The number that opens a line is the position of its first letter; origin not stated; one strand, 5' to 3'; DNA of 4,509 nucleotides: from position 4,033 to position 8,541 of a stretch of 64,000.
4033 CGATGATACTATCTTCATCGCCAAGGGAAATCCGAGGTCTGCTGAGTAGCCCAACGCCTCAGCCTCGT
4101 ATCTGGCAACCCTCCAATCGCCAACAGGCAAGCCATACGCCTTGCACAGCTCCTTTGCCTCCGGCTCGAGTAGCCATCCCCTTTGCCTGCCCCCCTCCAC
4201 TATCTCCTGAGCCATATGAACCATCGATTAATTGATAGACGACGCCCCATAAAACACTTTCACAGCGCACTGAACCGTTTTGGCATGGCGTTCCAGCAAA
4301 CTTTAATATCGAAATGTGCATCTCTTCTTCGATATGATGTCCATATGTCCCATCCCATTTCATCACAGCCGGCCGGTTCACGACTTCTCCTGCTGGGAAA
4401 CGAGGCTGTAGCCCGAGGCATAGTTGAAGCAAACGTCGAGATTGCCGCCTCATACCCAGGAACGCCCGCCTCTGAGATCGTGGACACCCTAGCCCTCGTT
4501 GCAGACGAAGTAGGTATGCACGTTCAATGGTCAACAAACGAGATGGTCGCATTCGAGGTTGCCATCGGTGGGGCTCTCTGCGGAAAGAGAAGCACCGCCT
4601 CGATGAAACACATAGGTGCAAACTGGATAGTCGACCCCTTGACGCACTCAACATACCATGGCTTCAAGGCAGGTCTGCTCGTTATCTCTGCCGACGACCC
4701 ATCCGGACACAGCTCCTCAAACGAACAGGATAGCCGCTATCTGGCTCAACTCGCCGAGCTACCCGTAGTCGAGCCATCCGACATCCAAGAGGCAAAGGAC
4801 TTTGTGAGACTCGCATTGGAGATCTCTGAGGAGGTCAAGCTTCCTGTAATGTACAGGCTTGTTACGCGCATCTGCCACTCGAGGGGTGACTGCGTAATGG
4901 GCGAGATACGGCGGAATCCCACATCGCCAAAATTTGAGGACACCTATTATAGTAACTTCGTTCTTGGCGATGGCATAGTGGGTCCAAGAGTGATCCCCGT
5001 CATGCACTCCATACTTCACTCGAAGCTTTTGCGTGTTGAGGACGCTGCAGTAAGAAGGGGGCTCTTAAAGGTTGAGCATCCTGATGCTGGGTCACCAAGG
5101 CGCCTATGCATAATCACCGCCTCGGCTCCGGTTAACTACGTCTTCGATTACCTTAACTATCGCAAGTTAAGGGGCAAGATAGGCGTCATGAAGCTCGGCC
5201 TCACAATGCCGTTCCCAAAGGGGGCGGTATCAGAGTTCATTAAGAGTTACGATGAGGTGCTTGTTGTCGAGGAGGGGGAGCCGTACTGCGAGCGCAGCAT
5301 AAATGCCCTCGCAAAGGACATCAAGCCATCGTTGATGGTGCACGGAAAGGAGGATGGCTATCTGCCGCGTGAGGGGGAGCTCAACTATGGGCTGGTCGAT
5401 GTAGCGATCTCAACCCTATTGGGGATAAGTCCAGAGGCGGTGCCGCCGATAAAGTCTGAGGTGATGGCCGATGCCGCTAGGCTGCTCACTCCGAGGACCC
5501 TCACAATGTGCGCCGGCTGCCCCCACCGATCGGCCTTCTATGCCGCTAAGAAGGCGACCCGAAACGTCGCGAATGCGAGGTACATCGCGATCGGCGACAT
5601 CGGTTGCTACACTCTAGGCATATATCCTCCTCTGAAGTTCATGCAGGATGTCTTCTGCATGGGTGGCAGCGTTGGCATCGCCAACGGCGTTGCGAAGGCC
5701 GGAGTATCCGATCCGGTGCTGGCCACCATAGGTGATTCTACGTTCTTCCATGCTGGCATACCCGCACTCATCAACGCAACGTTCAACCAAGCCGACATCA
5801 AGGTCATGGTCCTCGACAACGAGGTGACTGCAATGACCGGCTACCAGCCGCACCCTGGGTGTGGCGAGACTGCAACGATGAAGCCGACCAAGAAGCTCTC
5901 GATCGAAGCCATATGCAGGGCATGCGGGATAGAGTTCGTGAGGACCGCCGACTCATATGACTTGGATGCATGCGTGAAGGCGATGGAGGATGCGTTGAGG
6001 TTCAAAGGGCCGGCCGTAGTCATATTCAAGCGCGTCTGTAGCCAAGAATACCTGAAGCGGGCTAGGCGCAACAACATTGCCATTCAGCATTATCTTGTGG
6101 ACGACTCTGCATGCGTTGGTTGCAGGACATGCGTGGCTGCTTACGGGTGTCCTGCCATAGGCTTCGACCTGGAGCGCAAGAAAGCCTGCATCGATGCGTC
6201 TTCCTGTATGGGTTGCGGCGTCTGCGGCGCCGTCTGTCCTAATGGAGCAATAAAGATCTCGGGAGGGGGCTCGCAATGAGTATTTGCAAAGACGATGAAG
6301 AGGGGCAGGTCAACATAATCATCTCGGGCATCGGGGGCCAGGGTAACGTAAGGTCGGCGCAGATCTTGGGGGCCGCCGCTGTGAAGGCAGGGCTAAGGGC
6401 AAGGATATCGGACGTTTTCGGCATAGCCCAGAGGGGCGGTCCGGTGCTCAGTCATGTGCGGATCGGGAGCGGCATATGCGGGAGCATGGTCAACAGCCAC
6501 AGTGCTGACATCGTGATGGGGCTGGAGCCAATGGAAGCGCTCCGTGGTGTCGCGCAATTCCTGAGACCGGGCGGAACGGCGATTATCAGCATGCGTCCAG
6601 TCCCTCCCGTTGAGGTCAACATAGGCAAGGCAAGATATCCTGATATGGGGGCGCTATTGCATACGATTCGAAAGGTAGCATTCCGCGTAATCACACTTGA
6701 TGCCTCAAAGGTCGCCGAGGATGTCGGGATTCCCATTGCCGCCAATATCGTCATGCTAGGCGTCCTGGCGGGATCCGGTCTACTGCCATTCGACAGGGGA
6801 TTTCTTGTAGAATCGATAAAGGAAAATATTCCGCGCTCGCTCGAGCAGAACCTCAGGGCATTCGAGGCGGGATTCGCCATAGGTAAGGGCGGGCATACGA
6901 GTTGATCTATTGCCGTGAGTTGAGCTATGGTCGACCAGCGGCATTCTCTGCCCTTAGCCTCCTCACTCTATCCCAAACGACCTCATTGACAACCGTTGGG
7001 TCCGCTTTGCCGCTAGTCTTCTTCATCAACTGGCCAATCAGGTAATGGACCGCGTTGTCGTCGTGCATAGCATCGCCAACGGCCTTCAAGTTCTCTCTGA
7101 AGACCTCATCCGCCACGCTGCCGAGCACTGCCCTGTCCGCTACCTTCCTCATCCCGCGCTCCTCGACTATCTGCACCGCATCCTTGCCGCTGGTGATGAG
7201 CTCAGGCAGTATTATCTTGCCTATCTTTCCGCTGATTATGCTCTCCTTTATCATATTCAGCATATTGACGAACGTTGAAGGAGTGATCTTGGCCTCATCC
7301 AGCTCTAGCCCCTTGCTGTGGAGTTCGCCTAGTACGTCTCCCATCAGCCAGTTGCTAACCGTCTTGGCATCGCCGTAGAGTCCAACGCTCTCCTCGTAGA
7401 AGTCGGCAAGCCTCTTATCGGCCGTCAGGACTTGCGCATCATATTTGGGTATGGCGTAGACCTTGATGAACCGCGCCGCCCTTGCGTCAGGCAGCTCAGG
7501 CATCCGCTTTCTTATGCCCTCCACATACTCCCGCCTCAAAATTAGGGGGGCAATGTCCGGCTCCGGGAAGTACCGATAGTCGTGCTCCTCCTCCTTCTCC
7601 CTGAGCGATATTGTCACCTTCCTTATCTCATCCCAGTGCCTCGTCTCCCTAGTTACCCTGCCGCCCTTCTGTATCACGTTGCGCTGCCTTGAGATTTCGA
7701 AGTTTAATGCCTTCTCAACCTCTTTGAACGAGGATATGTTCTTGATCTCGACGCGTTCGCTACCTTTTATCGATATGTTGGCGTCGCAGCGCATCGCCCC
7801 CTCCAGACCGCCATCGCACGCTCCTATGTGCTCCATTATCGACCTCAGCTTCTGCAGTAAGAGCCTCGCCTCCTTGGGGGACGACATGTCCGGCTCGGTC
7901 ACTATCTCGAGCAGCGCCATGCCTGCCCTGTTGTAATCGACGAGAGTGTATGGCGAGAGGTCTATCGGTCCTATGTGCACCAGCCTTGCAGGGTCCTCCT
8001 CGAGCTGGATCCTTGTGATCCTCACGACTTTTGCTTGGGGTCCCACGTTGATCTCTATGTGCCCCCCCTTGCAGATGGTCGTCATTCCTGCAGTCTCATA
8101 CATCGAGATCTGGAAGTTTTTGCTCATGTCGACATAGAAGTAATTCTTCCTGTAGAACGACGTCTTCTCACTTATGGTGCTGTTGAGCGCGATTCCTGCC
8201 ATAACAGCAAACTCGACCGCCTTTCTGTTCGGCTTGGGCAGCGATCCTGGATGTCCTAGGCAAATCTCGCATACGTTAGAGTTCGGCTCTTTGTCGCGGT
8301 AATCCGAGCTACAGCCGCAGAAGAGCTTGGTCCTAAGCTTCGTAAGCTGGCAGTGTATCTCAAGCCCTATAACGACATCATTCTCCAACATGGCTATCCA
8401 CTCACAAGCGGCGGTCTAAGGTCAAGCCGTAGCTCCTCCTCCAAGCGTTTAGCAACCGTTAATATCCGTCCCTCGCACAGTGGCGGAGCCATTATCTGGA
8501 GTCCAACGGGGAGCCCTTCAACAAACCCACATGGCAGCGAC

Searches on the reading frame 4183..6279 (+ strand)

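Call 73: search_protein_families(library=pfam, proteins=[window:4183-6279:+], max_evalue=0.00001)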
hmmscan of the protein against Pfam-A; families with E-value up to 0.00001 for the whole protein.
window:4183-6279:+ (698 aa): 4 families
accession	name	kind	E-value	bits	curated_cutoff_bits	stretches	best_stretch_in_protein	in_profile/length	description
PF02775.26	TPP_enzyme_C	-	1.9e-23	83.4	21.9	1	472-614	1-150/151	Thiamine pyrophosphate enzyme, C-terminal TPP binding domain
PF01855.24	POR_N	-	1.8e-11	44.7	27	1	79-234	2-162/231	Pyruvate flavodoxin/ferredoxin oxidoreductase, thiamine diP-bdg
PF13237.11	Fer4_10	-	1.3e-07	31.8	25.5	1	638-686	3-53/53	4Fe-4S dicluster domain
PF14697.11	Fer4_21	-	6.2e-06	26.7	35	0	639-691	3-58/59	4Fe-4S dicluster domain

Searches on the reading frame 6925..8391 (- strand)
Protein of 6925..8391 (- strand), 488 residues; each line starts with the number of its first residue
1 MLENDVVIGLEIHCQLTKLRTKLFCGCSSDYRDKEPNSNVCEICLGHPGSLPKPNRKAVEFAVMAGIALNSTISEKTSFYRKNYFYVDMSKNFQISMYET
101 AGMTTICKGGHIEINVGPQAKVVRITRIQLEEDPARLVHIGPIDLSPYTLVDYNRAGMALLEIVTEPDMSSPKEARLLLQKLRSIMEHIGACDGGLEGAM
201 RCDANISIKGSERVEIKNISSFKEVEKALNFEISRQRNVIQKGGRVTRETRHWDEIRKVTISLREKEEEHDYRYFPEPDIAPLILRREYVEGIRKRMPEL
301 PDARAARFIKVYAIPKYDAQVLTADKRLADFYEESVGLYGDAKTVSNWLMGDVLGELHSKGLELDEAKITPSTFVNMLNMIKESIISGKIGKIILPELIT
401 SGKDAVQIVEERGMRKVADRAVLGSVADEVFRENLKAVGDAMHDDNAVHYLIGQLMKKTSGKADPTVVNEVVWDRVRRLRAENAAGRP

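Call 73: search_protein_families(library=pfam, proteins=[window:6925-8391:-], max_evalue=0.00001)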
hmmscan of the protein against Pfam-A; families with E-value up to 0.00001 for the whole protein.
window:6925-8391:- (488 aa): 2 families
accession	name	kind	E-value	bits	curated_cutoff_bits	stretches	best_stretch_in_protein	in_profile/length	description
PF02934.20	GatB_N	-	1.2e-103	346.5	23.4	1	6-291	1-277/277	GatB/GatE catalytic domain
PF02637.23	GatB_Yqey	-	1.5e-40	138.9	27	1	330-472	1-144/148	GatB domain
